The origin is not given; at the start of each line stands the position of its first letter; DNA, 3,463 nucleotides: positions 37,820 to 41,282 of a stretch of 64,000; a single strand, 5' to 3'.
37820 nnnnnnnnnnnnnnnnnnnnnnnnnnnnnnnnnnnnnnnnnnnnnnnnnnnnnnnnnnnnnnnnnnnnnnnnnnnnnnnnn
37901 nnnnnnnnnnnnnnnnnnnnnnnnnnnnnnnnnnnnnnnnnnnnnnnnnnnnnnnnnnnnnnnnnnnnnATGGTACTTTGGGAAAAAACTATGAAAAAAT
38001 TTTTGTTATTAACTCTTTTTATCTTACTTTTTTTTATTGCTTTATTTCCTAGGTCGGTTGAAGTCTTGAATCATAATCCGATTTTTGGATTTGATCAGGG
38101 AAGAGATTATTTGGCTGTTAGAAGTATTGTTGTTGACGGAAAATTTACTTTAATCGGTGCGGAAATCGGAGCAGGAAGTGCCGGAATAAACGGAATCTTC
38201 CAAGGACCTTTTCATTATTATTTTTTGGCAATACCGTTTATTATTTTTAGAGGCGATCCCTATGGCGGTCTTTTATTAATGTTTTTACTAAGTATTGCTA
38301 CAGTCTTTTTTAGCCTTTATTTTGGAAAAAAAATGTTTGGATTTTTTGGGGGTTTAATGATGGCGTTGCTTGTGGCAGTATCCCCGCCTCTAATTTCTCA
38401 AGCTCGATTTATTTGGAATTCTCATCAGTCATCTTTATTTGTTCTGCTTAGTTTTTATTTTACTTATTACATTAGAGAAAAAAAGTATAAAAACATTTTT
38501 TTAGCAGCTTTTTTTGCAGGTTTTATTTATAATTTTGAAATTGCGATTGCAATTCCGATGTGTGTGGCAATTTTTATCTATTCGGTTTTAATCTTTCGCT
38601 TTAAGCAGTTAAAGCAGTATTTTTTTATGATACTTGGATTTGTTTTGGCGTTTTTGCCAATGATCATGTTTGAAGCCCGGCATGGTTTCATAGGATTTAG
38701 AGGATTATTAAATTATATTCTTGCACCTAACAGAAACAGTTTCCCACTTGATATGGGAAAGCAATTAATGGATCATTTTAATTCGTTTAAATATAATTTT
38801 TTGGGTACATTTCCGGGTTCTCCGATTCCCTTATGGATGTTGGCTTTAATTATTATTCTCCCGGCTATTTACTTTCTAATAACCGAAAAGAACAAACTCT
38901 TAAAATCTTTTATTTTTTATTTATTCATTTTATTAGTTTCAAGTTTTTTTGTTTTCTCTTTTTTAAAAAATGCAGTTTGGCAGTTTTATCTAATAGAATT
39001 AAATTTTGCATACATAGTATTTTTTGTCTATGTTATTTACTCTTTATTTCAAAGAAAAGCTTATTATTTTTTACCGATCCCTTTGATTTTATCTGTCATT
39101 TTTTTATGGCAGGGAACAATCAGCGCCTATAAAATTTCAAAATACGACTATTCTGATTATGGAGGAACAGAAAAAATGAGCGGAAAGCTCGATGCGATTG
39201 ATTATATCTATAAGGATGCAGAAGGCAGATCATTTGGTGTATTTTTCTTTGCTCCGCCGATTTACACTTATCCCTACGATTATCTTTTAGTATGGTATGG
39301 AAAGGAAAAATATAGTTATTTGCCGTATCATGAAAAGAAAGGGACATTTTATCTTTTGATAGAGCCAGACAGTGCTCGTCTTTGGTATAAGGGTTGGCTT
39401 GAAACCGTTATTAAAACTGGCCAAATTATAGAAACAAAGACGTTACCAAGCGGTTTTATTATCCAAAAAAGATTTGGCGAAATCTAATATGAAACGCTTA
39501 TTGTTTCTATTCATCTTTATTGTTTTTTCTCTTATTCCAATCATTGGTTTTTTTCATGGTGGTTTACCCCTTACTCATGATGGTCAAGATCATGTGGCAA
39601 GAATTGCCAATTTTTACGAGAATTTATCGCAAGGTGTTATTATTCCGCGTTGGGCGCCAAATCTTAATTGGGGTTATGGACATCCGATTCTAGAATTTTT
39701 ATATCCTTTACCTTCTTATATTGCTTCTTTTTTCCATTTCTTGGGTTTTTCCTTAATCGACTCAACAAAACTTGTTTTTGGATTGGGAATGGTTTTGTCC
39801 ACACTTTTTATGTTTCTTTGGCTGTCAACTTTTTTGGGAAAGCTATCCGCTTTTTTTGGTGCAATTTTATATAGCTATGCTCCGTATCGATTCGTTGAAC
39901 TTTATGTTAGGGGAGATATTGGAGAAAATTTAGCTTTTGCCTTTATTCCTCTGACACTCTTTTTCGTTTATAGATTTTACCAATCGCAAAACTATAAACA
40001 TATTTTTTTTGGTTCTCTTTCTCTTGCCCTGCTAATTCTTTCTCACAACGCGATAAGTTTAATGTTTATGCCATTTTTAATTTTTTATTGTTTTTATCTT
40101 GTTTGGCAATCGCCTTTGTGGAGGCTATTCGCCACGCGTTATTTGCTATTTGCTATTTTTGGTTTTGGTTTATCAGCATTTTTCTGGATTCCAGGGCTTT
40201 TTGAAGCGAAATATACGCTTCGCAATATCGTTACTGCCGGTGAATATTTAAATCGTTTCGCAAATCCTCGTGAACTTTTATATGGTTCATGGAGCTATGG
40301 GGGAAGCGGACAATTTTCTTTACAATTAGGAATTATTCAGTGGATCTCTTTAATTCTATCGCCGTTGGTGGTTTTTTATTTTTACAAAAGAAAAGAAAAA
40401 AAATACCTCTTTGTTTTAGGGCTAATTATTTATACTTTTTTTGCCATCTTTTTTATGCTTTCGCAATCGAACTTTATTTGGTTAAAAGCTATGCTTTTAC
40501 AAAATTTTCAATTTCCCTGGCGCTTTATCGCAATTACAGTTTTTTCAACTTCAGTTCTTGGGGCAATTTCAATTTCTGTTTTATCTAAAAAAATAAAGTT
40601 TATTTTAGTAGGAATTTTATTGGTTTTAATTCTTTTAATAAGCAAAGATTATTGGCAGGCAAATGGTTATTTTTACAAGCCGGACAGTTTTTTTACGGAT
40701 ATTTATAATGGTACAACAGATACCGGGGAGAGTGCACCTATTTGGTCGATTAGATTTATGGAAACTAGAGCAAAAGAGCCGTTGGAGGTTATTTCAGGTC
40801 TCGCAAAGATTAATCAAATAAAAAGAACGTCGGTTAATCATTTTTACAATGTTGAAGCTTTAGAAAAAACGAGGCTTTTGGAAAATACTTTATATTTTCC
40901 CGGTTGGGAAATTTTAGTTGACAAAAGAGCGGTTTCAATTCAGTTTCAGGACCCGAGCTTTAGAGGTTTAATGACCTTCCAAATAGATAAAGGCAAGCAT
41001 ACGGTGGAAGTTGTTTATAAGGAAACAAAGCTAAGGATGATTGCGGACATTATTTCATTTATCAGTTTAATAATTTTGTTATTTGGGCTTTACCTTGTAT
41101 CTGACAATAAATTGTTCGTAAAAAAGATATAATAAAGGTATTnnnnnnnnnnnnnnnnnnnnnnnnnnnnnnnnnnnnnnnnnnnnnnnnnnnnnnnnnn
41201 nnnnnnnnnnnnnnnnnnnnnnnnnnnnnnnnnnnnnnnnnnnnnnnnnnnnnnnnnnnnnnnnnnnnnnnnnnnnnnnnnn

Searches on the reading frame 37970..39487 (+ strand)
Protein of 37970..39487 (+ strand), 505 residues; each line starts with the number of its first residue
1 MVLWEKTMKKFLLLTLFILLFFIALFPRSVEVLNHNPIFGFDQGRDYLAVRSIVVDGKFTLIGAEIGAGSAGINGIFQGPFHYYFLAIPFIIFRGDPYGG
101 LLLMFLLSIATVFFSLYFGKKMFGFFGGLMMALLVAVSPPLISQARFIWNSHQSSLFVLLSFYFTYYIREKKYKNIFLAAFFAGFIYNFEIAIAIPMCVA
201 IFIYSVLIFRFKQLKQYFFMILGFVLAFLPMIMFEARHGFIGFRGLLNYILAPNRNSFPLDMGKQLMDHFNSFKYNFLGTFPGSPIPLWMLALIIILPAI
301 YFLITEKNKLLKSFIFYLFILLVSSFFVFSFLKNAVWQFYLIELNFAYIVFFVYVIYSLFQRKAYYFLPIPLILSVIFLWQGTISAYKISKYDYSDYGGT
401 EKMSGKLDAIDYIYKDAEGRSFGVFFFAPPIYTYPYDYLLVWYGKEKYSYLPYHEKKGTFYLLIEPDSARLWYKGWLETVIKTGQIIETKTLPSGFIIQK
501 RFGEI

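Call 22: search_protein_families(library=pfam, proteins=[window:37970-39487:+], max_evalue=0.001)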
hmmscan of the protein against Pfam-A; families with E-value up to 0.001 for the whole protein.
window:37970-39487:+ (505 aa): 0 families

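Call 67: search_protein_families(library=pfam, proteins=[window:37970-39487:+], max_evalue=10)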
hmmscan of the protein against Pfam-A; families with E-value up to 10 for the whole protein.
window:37970-39487:+ (505 aa): 1 family
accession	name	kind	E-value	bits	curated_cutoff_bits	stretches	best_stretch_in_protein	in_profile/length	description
PF13231.12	PMT_2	-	0.016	15.8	26.1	2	79-233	3-159/160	Dolichyl-phosphate-mannose-protein mannosyltransferase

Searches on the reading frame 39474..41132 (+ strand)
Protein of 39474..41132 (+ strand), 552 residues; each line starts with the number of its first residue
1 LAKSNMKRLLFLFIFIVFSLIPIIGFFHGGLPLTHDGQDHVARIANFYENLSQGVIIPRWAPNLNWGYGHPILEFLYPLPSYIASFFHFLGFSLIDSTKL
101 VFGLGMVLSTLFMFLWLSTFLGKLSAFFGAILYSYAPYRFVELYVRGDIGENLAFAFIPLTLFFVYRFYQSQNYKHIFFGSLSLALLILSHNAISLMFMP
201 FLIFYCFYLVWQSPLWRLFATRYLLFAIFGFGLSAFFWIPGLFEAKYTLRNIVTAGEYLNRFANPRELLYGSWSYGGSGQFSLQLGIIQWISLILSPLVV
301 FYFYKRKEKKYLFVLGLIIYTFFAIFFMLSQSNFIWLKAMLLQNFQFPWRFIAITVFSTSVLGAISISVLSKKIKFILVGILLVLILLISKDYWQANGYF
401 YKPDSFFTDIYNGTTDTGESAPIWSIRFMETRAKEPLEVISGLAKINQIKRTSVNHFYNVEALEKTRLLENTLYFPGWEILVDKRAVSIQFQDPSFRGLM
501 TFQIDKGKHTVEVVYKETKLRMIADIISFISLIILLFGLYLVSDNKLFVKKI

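Call 4: search_protein_families(library=pfam, proteins=[window:39474-41132:+], max_evalue=1)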
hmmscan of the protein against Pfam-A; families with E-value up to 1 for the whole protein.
window:39474-41132:+ (552 aa): 3 families
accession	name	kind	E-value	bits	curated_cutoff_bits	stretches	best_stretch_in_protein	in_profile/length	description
PF10131.15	PTPS_related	-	2.1e-07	30.2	26.4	1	77-407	5-318/621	6-pyruvoyl-tetrahydropterin synthase related domain; membrane protein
PF13231.12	PMT_2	-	1.2e-05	26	26.1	1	78-233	4-151/160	Dolichyl-phosphate-mannose-protein mannosyltransferase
PF09586.16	YfhO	-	0.0002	20.3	28.5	2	445-521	757-829/835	Bacterial membrane protein YfhO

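Call 5: search_protein_families(library=ncbifam, proteins=[window:39474-41132:+], max_evalue=1)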
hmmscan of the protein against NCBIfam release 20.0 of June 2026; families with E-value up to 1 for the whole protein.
window:39474-41132:+ (552 aa): 0 families
